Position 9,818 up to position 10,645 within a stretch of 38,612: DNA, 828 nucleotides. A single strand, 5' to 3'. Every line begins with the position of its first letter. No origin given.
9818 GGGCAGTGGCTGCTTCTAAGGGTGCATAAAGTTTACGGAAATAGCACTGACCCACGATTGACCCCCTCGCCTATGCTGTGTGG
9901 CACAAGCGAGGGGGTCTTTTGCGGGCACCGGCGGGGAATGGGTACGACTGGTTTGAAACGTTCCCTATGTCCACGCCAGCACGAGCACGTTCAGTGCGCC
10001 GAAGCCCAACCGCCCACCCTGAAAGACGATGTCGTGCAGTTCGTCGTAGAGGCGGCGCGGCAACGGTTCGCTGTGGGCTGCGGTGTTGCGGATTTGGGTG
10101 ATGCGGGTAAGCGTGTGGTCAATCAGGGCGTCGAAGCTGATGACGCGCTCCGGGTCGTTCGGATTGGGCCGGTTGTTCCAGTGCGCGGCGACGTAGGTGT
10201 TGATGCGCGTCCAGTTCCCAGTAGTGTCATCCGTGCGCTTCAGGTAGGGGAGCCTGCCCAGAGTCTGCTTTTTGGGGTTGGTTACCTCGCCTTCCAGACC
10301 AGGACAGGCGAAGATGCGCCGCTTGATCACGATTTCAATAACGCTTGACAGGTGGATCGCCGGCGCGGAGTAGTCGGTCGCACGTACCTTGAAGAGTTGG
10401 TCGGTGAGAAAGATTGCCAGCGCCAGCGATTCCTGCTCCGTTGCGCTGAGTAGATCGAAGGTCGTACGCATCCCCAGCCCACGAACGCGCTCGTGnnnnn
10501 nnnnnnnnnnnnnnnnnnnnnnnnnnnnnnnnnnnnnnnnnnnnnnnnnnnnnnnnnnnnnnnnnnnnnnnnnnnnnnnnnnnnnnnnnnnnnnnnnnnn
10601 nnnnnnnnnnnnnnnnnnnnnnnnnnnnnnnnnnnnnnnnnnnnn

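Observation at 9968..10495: C-terminal HEPN-like module (RNTAAH) on the McrC-like protein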

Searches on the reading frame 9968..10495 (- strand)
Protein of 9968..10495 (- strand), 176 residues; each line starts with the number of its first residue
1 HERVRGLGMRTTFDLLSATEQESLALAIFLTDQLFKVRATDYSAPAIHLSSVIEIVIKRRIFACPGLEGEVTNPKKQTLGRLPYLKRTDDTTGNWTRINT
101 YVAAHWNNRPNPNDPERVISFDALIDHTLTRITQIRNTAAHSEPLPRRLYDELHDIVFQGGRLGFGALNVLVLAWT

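Call 3: search_protein_families(library=pfam, proteins=[window:9968-10495:-], max_evalue=10)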
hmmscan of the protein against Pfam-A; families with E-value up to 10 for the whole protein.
window:9968-10495:- (176 aa): 1 family
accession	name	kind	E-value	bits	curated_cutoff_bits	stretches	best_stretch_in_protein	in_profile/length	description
PF10568.15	Tom37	-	0.18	12.6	25.1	1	72-134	21-89/124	Outer mitochondrial membrane transport complex protein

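Call 4: search_protein_families(library=padloc, proteins=[window:9968-10495:-], max_evalue=10)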
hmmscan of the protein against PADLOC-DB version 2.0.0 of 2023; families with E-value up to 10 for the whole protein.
window:9968-10495:- (176 aa): 0 families

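Call 5: search_protein_families(library=ncbifam, proteins=[window:9968-10495:-], max_evalue=10)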
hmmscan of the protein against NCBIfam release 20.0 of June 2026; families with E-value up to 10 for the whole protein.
window:9968-10495:- (176 aa): 0 families
